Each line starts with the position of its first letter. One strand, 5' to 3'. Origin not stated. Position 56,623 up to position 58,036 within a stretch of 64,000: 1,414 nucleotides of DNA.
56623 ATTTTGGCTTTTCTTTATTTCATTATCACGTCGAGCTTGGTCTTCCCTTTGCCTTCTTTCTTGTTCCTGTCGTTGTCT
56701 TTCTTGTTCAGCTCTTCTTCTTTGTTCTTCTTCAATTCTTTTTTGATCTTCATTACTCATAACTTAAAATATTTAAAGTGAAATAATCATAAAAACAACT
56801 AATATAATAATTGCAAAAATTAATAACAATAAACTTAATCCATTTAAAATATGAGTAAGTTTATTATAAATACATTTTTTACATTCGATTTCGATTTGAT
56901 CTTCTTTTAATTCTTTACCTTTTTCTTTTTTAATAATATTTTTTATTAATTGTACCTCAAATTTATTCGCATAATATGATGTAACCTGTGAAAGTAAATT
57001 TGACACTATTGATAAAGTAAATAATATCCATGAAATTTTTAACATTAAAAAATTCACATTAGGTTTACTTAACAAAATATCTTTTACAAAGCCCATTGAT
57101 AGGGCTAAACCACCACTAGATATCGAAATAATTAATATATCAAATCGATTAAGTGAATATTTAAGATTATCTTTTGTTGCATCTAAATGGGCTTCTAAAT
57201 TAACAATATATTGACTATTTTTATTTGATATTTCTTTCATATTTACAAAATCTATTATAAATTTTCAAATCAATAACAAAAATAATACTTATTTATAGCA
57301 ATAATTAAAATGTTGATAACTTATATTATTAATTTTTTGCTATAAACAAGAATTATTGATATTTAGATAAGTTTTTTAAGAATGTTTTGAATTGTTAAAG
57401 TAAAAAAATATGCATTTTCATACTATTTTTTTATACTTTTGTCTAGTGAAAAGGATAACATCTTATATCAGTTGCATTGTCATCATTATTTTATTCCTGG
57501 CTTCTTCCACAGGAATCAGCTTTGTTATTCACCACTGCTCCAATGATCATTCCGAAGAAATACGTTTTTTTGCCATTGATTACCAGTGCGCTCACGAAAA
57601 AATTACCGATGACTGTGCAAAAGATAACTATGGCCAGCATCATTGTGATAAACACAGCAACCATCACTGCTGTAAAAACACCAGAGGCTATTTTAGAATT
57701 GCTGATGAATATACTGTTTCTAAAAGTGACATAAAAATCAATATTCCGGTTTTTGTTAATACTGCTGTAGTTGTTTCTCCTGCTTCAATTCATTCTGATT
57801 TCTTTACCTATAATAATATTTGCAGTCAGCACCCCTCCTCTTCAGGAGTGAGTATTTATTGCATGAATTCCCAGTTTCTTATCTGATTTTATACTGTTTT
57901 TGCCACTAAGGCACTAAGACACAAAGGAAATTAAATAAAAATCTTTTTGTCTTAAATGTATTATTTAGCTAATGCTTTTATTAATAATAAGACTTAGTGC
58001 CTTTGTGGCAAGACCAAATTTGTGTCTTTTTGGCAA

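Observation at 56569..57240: Convergent two-gene cassette: 3-TM protein plus 63-aa Glu/Arg-rich peptide next to the Septu-like module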

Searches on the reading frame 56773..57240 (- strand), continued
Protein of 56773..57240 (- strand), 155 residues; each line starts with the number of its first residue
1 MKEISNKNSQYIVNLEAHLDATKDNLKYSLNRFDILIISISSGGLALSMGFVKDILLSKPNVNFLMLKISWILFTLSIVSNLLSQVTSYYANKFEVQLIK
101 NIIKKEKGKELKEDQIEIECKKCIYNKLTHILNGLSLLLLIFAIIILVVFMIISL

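Call 62: find_encoding_contigs(protein=P0090, flank=6000, max_places=2)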
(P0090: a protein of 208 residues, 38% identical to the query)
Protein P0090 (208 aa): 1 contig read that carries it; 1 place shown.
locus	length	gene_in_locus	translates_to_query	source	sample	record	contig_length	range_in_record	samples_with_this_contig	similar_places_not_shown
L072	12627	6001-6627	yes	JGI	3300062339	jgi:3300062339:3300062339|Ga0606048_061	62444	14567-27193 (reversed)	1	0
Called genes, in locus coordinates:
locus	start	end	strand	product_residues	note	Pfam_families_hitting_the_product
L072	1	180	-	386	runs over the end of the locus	PF00574:CLP_protease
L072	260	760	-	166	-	PF05838:Glyco_hydro_108, PF09374:PG_binding_3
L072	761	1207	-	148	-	-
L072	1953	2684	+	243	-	-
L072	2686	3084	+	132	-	-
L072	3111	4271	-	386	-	PF01527:HTH_Tnp_1, PF13384:HTH_23 (faint), PF13551:HTH_29 (faint), PF13276:HTH_21, PF00665:rve, PF13683:rve_3, PF13333:rve_2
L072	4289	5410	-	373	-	PF01527:HTH_Tnp_1 (weak), PF13276:HTH_21 (weak), PF00665:rve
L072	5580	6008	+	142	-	-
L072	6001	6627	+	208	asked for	-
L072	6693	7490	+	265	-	-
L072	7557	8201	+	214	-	-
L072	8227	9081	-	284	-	PF13541:ChlI, PF01078:Mg_chelatase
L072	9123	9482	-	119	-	PF00403:HMA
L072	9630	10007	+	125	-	PF08000:bPH_1, PF14470:bPH_3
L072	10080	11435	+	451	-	PF01266:DAO (faint), PF03486:HI0933_like (faint), PF07992:Pyr_redox_2, PF13450:NAD_binding_8 (faint), PF13738:Pyr_redox_3, PF00070:Pyr_redox, PF02852:Pyr_redox_dim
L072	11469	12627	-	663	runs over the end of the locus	PF11412:DsbD_N, PF02683:DsbD_TM, PF03190:Thioredox_DsbH (weak), PF13098:Thioredoxin_2, PF13899:Thioredoxin_7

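Call 69: predict_structure(protein=P0090)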
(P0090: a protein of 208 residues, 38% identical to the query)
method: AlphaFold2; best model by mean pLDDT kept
length: 208 residues; sequences in the alignment: 1
mean_pLDDT: 59.9   pTM: 0.37
mean pLDDT of the five models: 59.9, 57.4, 57.3, 45.1, 37.8
residues with pLDDT >= 90: 0; 70-90: 28; 50-70: 145; < 50: 35
segments of 3 or more residues with pLDDT < 50: 162-174, 176-179, 181-183, 185-188, 197-201, 205-207
pLDDT, mean of each block of 10 residues (from residue 1): 66 64 62 67 71 71 69 64 63 63 57 58 56 65 67 54 46 48 45 49 50
secondary structure, 60 per line:
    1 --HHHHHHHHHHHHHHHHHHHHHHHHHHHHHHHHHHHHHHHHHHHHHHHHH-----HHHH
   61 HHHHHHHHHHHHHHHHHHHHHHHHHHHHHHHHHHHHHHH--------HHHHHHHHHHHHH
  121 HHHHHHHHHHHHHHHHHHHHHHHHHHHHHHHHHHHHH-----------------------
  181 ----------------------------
elements in order: H3-51 H57-99 H108-157

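Call 79: search_dna_similar(query=window:56773-57240:-, collection=plasmids, mode=protein, max_evalue=0.001)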
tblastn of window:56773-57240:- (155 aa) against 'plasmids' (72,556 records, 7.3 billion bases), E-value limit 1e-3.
No match.

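Call 80: search_dna_similar(query=window:56773-57240:-, collection=phages, mode=protein, max_evalue=0.001)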
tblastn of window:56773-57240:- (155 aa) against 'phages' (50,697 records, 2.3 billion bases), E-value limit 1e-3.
No match.

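Call 81: find_related_loci(query=A6, collection=viral_contigs, flank=6000)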
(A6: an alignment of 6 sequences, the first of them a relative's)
Query A6 (151 aa) in viral_contigs; peptide patterns used: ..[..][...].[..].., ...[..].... (x = any residue, [..] = any of these).
56 stretches matched a pattern; 4 encode a relative of the query (tblastn E <= 1e-3); 4 distinct loci.
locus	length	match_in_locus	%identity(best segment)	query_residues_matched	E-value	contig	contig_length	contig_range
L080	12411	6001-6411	48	6-139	1e-38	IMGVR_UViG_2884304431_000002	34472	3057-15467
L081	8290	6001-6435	41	12-151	2e-28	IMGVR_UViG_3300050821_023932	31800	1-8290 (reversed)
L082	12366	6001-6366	41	23-143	2e-22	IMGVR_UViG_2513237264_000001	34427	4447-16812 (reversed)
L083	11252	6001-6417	36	12-149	1e-18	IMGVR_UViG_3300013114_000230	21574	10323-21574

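Call 82: search_dna_similar(query=P0184, collection=phages, mode=protein, max_evalue=0.001)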
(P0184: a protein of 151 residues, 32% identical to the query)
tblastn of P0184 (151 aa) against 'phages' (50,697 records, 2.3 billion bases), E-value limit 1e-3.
No match.

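Call 84: search_protein_families(library=phrogs, proteins=[L082:769-2298:+, L082:2760-3980:+, L082:4145-4861:+, L082:5387-5842:+, L080:5219-5686:+, L080:4297-4752:+, L080:3330-3983:+, L081:2499-3503:+, L081:5557-5940:+, L081:4544-5062:+], max_evalue=0.00001)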
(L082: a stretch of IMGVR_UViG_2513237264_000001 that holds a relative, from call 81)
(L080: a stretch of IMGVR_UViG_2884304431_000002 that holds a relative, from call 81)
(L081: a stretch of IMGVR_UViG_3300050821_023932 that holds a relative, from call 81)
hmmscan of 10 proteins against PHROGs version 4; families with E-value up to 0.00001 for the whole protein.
L082:769-2298:+ (509 aa): 1 family
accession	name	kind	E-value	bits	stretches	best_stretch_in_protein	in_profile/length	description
phrog_38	-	head and packaging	2.6e-53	182.8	1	15-498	236-713/760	terminase large subunit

L082:2760-3980:+ (406 aa): 2 families
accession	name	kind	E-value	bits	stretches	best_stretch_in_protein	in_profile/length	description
phrog_113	-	head and packaging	1.4e-40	140.4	1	32-385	28-412/1272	portal protein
phrog_35074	-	unknown function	2.3e-33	116.2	1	29-391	11-366/890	-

L082:4145-4861:+ (238 aa): 6 families
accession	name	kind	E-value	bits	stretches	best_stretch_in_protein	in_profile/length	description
phrog_23416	-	unknown function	1.4e-50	173.5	1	7-223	12-220/459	-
phrog_19194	-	unknown function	2.5e-40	139.5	1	13-226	36-243/438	-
phrog_220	-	head and packaging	2.7e-25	89.6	1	42-192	926-1087/1338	minor head protein and DNA pilot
phrog_35074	-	unknown function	3.4e-17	62.7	1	38-196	497-657/890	-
phrog_28631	-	unknown function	8.7e-16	58.6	1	43-198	58-219/550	-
phrog_324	-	head and packaging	6.9e-09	36.2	1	124-225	267-366/624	head morphogenesis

L082:5387-5842:+ (151 aa): 1 family
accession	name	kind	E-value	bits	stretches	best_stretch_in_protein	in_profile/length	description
phrog_6911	-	unknown function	6e-27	95.3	1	5-149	4-142/148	-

L080:5219-5686:+ (155 aa): 1 family
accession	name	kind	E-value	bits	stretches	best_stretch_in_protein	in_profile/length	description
phrog_355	-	DNA, RNA and nucleotide metabolism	3.1e-12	47.4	1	1-134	74-209/249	nucleoside 2-deoxyribosyltransferase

L080:4297-4752:+ (151 aa): 1 family
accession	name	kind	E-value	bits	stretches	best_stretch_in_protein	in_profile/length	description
phrog_35156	-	unknown function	2.1e-14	54.8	1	10-145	8-151/154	-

L080:3330-3983:+ (217 aa): 1 family
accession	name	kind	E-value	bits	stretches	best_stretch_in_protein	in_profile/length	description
phrog_421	-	unknown function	1.7e-10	41.8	1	17-153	8-147/241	unknown function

L081:2499-3503:+ (334 aa): 0 families

L081:5557-5940:+ (127 aa): 0 families

L081:4544-5062:+ (172 aa): 7 families
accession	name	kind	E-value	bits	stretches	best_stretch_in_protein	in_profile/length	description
phrog_3513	-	lysis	2.2e-40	139.6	1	1-158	641-780/1434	endolysin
phrog_12727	-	lysis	4.5e-20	73.3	2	96-156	78-138/393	endolysin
phrog_18032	-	lysis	5.4e-19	69.9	1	5-156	6-140/248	endolysin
phrog_1309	-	lysis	1.6e-15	58.4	1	96-156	75-138/410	endolysin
phrog_10967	-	lysis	8.7e-14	52.9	1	12-160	13-144/266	endolysin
phrog_8251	-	lysis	1.4e-10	42.2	1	101-161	81-140/250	endolysin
phrog_326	-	other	2.6e-10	40.1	1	3-162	127-271/985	tail protein with endopeptidase domain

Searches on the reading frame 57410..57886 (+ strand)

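Call 4: search_protein_families(library=pfam, proteins=[window:57410-57886:+], max_evalue=1)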
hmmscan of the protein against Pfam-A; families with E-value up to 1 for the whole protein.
window:57410-57886:+ (158 aa): 0 families

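Call 5: search_protein_families(library=padloc, proteins=[window:57410-57886:+], max_evalue=1)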
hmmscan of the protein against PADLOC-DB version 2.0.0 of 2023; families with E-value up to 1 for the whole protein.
window:57410-57886:+ (158 aa): 0 families

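Call 6: search_protein_families(library=ncbifam, proteins=[window:57410-57886:+], max_evalue=1)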
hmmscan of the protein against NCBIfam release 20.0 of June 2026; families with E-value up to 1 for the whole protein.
window:57410-57886:+ (158 aa): 2 families
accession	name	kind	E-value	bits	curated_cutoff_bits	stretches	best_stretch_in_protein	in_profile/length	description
NF047658.1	HYC_CC_PP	subfamily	3.2e-07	30.9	28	1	21-132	4-104/131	HYC_CC_PP family protein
TIGR03424.1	urea_degr_1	equivalog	0.0044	16.7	284.7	1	57-120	83-144/198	urea amidolyase associated protein UAAP2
